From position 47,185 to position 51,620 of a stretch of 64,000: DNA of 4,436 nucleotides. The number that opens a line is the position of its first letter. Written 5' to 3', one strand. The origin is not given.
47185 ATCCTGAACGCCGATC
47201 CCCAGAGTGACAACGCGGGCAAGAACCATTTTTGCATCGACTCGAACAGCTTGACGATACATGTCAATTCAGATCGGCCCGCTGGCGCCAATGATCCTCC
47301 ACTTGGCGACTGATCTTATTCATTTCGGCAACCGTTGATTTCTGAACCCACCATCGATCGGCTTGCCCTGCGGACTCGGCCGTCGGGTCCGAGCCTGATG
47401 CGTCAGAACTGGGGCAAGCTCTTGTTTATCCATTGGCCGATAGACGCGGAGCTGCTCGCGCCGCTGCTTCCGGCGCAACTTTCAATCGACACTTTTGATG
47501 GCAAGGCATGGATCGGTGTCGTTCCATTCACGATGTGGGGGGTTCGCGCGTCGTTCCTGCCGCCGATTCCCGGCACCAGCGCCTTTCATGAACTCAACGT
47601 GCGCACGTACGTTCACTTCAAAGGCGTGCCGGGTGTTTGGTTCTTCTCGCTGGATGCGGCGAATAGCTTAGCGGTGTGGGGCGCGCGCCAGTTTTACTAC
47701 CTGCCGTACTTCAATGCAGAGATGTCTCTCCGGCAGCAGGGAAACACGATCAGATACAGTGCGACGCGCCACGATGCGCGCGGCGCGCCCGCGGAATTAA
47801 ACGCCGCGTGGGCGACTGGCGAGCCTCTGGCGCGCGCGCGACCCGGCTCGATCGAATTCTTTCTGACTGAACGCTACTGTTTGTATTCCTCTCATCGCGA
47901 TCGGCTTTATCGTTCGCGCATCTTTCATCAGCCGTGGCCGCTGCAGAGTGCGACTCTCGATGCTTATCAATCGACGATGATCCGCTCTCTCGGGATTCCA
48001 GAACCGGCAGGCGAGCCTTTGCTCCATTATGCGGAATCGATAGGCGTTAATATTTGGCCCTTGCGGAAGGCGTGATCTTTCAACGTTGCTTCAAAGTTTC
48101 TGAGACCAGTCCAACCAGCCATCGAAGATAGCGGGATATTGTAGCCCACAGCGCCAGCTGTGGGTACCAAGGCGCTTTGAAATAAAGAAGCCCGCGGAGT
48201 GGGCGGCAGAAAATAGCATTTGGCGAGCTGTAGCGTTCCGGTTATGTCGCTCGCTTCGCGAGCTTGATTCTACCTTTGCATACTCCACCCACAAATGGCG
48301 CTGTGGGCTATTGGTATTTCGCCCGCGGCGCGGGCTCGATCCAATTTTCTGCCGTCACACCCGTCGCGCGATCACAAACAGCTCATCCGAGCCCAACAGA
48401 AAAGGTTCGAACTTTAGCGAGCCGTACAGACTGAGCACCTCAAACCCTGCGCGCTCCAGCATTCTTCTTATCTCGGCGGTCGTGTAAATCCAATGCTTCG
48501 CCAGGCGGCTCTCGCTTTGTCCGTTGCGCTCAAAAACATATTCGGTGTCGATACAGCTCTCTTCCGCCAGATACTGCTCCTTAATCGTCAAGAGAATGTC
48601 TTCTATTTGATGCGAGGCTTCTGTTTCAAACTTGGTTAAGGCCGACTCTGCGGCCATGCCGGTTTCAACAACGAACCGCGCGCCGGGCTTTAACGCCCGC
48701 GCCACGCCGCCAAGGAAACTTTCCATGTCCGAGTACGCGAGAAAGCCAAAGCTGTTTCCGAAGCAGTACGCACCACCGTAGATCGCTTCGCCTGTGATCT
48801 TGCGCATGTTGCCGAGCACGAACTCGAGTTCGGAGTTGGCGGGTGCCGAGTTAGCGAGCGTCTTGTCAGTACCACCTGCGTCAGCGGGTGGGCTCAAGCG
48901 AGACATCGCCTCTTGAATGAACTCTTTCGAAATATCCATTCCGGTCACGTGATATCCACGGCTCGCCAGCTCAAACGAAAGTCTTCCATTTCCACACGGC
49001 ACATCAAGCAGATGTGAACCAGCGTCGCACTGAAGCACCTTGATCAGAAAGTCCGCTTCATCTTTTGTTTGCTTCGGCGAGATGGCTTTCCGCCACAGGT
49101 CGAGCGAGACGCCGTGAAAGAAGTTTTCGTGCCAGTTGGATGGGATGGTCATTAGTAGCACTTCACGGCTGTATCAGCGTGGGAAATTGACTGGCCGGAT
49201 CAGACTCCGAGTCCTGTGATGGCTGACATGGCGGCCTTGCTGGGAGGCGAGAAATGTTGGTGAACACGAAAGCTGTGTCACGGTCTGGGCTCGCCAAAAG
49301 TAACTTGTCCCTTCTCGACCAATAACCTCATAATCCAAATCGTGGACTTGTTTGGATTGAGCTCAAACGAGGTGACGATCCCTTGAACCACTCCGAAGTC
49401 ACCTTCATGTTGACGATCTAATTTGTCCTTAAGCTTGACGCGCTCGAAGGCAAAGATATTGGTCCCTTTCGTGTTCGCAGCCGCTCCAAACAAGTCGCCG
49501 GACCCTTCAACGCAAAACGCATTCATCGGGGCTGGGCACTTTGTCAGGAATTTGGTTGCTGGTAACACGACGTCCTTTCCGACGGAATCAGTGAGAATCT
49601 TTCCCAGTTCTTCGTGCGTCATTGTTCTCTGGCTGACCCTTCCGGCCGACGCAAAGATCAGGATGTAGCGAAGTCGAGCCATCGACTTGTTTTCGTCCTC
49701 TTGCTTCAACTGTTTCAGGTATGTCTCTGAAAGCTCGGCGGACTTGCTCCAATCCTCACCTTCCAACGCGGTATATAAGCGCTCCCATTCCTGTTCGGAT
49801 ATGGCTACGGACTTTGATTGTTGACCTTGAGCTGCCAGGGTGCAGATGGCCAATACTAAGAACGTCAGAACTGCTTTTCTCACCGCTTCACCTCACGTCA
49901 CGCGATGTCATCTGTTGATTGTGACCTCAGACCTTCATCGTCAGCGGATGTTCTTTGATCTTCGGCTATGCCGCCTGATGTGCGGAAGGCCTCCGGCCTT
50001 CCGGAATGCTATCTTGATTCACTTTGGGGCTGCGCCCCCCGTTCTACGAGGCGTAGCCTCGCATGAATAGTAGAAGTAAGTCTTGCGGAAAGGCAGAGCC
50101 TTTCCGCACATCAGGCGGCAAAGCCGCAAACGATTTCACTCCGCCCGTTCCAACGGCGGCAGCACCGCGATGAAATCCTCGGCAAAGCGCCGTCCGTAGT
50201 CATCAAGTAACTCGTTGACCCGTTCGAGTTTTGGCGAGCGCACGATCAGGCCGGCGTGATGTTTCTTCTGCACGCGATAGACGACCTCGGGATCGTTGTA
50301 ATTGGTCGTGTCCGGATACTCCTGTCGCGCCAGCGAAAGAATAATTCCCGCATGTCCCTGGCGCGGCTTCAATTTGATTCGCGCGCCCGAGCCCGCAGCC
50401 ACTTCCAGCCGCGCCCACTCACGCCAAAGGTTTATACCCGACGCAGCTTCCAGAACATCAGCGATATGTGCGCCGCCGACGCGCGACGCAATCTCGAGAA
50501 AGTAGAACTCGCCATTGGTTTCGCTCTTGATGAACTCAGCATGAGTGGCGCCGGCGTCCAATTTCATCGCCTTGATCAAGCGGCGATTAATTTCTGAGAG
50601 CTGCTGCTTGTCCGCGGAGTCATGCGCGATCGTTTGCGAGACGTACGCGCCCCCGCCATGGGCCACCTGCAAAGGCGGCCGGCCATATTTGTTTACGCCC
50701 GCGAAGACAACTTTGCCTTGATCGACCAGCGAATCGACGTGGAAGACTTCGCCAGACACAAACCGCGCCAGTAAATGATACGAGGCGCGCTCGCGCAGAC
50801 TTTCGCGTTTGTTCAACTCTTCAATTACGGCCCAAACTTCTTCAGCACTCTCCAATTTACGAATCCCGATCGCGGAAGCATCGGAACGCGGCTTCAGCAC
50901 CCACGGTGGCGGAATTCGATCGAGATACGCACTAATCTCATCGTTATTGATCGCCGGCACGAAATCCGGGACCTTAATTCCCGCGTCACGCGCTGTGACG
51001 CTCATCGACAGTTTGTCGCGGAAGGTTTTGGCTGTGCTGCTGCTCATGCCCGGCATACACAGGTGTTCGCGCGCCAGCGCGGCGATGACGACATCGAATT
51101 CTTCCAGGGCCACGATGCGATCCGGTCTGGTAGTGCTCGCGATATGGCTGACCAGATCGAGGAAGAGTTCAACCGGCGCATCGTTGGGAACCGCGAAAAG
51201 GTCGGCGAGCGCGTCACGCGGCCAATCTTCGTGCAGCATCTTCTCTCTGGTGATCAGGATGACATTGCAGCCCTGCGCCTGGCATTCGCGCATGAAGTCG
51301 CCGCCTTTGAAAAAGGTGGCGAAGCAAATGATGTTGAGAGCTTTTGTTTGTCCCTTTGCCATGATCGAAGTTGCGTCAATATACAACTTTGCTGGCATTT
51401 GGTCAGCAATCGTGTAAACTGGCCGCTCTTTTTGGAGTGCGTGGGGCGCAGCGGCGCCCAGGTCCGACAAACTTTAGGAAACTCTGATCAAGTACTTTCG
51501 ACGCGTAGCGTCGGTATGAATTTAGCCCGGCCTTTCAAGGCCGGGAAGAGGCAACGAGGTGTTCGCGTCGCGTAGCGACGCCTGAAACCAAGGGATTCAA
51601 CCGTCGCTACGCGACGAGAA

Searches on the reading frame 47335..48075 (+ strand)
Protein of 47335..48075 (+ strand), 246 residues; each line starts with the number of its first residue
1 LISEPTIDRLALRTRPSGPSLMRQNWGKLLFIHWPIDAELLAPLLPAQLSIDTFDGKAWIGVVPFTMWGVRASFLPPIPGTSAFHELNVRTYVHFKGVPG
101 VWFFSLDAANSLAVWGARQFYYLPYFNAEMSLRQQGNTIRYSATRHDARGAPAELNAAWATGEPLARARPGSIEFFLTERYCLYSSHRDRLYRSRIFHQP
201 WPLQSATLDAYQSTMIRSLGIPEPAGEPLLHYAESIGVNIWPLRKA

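Call 56: search_protein_families(library=pfam, proteins=[window:47335-48075:+], max_evalue=0.00001)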
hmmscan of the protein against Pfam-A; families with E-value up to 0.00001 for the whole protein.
window:47335-48075:+ (246 aa): 2 families
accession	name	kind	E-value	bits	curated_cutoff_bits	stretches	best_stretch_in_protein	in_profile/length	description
PF09844.14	DUF2071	-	8.9e-74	248.1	27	1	23-235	1-210/212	Uncharacterized conserved protein (COG2071)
PF06314.16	ADC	-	5.8e-08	33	29.8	1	13-156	5-140/238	Acetoacetate decarboxylase (ADC)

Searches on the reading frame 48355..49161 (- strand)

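Call 56: search_protein_families(library=pfam, proteins=[window:48355-49161:-], max_evalue=0.00001)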
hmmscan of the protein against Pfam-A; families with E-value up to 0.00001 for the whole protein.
window:48355-49161:- (268 aa): 6 families
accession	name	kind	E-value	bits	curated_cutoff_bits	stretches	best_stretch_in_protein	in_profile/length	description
PF13649.12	Methyltransf_25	-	4.7e-12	46.9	27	1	52-160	2-96/97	Methyltransferase domain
PF13847.12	Methyltransf_31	-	8.4e-11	42.2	27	1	47-184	3-128/145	Methyltransferase domain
PF08241.18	Methyltransf_11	-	9.5e-10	39.4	21.2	1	52-165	1-95/95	Methyltransferase domain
PF13489.12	Methyltransf_23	-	1.6e-09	38.1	27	1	38-245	12-164/164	Methyltransferase domain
PF08242.18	Methyltransf_12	-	3.6e-08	34.5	30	1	52-163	1-98/98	Methyltransferase domain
PF01209.24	Ubie_methyltran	-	7.9e-08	32.4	20.1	1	21-165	21-151/233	ubiE/COQ5 methyltransferase family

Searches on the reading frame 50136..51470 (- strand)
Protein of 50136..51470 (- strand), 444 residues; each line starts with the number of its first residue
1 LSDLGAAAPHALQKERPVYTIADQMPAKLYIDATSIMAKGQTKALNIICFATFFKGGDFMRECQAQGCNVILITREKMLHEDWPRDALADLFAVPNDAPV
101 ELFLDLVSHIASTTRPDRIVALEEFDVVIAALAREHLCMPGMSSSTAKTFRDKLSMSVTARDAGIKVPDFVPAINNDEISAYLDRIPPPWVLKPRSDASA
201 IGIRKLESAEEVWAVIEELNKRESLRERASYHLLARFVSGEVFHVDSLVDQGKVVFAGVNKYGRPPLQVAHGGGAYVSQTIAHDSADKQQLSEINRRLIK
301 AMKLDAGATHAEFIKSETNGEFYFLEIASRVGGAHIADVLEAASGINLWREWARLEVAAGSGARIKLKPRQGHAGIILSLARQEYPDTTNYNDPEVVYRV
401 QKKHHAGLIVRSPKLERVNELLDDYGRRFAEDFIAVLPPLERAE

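Call 56: search_protein_families(library=pfam, proteins=[window:50136-51470:-], max_evalue=0.00001)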
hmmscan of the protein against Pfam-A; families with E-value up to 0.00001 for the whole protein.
window:50136-51470:- (444 aa): 2 families
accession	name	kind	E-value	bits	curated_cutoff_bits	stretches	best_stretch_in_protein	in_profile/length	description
PF13535.11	ATP-grasp_4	-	3.4e-10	40.2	27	1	187-337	2-159/160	ATP-grasp domain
PF02655.19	ATP-grasp_3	-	1.4e-06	29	23.2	1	152-333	3-159/160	ATP-grasp domain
